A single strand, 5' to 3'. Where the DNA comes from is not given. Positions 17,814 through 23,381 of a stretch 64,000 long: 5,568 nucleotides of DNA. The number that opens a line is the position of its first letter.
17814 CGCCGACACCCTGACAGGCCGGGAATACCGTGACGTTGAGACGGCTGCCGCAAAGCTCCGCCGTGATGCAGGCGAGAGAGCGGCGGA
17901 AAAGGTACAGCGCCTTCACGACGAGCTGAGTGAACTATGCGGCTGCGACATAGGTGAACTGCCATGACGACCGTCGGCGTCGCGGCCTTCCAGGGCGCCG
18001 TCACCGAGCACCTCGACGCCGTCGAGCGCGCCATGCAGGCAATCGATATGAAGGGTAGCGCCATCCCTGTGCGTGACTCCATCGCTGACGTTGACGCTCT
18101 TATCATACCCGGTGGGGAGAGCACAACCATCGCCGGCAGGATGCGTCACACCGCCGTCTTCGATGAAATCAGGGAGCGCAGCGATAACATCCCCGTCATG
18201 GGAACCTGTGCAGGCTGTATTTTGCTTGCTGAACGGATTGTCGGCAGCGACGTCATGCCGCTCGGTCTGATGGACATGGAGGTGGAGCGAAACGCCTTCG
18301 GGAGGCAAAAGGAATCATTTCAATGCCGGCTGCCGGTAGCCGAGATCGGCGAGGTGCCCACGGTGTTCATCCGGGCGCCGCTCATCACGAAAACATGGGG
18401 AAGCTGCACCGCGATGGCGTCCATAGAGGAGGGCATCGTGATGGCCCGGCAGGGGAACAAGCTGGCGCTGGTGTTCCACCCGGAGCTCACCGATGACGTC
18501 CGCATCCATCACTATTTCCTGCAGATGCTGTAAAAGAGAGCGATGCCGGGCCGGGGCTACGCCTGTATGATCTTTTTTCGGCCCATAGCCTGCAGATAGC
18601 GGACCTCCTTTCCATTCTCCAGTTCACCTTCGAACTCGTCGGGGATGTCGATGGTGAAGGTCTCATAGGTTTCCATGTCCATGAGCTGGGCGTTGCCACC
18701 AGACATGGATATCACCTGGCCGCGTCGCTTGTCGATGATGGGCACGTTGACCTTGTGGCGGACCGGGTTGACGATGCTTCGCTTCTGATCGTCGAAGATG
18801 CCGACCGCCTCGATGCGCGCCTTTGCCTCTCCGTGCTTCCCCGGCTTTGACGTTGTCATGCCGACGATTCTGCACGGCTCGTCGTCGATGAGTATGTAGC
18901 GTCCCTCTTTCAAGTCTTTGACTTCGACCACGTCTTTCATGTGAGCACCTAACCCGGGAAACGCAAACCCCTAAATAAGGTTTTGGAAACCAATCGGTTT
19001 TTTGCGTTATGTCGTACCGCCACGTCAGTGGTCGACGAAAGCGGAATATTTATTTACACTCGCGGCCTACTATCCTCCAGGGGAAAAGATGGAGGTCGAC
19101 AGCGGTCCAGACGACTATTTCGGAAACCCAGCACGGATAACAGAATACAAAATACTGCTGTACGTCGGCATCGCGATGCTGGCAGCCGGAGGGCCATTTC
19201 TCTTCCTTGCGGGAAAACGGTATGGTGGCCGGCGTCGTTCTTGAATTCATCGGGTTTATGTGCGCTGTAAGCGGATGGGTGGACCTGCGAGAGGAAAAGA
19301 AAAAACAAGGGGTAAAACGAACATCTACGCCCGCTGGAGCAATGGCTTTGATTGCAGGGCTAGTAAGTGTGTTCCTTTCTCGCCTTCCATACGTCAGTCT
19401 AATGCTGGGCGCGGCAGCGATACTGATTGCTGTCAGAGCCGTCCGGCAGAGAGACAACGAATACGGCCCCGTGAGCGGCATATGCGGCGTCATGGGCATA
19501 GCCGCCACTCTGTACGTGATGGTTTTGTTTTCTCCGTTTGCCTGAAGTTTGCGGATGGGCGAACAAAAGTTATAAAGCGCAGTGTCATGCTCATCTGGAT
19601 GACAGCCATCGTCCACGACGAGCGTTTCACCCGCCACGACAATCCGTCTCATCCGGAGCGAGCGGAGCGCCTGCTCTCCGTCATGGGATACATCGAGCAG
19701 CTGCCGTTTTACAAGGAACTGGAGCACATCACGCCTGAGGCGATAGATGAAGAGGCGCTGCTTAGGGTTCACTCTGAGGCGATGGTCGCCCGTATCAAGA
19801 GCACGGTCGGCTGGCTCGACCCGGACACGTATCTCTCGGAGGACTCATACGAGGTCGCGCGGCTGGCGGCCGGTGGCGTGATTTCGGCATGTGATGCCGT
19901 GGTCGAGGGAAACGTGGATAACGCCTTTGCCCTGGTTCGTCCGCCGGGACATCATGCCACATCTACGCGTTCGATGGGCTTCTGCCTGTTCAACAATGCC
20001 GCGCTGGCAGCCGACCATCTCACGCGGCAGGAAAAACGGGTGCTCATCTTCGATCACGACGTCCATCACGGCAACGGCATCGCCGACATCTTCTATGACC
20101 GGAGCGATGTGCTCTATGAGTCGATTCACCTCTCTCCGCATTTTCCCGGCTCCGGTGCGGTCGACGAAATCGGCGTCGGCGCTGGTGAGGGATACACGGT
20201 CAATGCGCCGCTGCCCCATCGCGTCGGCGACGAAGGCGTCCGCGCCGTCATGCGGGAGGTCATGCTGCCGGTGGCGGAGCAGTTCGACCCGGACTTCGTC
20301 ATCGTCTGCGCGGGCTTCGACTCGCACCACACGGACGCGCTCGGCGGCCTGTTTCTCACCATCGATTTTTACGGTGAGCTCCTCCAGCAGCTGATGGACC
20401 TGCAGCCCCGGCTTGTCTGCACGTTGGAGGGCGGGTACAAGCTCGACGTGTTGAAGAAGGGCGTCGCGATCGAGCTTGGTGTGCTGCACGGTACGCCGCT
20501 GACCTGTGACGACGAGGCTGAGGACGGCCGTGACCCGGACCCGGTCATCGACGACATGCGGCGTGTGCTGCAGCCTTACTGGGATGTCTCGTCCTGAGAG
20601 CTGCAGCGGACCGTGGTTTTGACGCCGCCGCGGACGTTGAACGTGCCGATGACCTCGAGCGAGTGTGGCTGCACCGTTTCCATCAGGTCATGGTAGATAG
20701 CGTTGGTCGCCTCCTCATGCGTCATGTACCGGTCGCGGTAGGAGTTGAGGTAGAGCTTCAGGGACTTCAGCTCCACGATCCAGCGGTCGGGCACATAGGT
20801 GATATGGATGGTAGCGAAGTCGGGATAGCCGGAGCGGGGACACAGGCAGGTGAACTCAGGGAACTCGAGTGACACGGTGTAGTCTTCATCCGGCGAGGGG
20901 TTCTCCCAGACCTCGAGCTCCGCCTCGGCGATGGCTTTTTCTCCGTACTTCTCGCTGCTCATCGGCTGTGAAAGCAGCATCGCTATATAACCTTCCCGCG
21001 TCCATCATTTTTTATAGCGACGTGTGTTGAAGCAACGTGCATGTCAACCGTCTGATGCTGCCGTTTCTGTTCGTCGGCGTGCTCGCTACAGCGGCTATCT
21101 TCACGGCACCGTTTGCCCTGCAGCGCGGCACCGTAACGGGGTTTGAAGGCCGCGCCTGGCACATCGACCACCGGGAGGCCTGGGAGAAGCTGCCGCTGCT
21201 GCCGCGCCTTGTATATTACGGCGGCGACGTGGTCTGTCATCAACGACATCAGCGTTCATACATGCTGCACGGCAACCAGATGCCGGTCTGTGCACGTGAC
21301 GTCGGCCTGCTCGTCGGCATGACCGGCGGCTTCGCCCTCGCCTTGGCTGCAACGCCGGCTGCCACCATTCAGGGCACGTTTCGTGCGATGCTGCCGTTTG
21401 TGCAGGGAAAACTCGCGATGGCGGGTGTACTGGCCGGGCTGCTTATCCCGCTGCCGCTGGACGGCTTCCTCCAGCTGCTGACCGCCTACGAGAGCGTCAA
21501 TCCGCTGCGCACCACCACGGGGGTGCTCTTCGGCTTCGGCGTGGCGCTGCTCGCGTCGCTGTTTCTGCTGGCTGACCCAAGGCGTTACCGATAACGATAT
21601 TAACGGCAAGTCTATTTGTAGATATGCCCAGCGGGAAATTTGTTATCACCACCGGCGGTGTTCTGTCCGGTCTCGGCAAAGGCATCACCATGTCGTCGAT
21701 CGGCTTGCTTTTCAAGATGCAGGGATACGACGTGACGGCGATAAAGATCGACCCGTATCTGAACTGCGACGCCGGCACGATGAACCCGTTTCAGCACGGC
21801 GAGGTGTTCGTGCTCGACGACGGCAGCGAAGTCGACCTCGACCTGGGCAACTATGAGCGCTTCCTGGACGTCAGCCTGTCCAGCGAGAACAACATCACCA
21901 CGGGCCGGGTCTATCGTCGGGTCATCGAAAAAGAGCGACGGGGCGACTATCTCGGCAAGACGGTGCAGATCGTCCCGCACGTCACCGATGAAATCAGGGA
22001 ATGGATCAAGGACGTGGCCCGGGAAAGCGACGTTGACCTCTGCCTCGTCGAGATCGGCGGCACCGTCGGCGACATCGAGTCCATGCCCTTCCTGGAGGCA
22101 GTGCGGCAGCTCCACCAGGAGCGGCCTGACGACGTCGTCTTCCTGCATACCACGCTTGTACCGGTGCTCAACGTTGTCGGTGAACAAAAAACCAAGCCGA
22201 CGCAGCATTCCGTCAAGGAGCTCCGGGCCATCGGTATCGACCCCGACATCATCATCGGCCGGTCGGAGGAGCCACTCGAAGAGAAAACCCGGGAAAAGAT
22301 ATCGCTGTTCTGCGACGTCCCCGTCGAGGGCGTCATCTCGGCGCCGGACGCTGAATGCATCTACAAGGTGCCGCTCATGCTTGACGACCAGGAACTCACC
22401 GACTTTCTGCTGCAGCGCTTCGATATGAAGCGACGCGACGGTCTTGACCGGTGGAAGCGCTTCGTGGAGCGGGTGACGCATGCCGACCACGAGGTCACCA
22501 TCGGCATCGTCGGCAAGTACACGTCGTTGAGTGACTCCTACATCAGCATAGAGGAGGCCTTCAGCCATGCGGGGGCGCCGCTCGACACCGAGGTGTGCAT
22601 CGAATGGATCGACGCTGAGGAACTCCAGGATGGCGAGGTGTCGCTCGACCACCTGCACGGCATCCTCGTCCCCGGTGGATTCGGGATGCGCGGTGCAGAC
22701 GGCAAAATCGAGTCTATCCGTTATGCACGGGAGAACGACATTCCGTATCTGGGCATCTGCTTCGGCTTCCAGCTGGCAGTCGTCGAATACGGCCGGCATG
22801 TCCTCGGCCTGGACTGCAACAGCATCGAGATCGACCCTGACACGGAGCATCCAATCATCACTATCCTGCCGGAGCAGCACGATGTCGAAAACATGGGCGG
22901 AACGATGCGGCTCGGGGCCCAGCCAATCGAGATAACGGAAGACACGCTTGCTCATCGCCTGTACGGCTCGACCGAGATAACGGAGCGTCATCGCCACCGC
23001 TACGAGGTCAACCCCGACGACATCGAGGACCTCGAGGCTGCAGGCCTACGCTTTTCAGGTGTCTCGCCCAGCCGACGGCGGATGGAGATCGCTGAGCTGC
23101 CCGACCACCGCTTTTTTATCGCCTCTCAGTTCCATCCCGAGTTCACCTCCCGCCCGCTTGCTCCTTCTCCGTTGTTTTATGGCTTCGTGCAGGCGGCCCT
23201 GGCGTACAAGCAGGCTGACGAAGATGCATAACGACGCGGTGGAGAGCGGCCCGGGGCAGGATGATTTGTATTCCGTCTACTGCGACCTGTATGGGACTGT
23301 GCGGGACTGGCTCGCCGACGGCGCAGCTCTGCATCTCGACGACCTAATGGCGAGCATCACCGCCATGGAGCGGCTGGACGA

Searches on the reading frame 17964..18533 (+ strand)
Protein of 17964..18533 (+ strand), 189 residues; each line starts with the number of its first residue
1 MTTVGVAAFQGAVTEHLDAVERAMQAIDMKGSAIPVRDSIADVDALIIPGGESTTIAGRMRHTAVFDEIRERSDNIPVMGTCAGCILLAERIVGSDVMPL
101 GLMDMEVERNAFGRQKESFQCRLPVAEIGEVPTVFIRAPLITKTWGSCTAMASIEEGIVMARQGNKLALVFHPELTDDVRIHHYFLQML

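Call 30: search_protein_families(library=pfam, proteins=[window:17964-18533:+], max_evalue=0.00001)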
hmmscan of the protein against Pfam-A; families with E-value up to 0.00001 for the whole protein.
window:17964-18533:+ (189 aa): 2 families
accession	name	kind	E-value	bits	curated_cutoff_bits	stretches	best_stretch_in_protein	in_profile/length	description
PF01174.25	SNO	-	2.9e-48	164.7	27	1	6-188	1-185/188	SNO glutamine amidotransferase family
PF07685.20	GATase_3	-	4.9e-08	33.3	27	1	30-110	26-118/196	CobB/CobQ-like glutamine amidotransferase domain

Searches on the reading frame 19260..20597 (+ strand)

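Call 30: search_protein_families(library=pfam, proteins=[window:19260-20597:+], max_evalue=0.00001)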
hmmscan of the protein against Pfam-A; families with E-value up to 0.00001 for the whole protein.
window:19260-20597:+ (445 aa): 1 family
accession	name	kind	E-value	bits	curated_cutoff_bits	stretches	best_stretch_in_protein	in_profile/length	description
PF00850.24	Hist_deacetyl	-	7.8e-86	288.5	27.9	1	131-405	1-294/298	Histone deacetylase domain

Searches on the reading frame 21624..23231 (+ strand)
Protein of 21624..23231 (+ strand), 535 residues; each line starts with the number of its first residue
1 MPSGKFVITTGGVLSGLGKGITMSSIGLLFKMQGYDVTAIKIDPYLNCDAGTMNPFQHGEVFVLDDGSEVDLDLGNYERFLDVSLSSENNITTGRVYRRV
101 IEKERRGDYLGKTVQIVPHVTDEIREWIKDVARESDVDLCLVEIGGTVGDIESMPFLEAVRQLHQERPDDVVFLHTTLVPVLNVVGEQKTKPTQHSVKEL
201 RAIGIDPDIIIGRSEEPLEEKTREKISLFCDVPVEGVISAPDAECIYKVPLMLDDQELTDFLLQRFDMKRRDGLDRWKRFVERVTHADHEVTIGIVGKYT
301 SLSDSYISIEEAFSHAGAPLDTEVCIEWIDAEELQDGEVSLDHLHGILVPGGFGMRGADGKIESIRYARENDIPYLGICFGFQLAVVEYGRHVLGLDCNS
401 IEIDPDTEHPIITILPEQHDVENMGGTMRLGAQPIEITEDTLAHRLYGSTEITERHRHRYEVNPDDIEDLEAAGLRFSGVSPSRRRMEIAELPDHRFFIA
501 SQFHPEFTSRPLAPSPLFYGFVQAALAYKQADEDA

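Call 30: search_protein_families(library=pfam, proteins=[window:21624-23231:+], max_evalue=0.00001)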
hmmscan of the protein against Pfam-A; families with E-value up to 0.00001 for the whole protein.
window:21624-23231:+ (535 aa): 3 families
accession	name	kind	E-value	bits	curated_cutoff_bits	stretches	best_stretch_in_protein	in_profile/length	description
PF06418.20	CTP_synth_N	-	8.6e-124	412.6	26.1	1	5-268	1-265/265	CTP synthase N-terminus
PF00117.34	GATase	-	9e-39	133.5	22.8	1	302-523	2-189/190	Glutamine amidotransferase class-I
PF07722.19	Peptidase_C26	-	1e-07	32.4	20.5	1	365-506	98-219/219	Peptidase C26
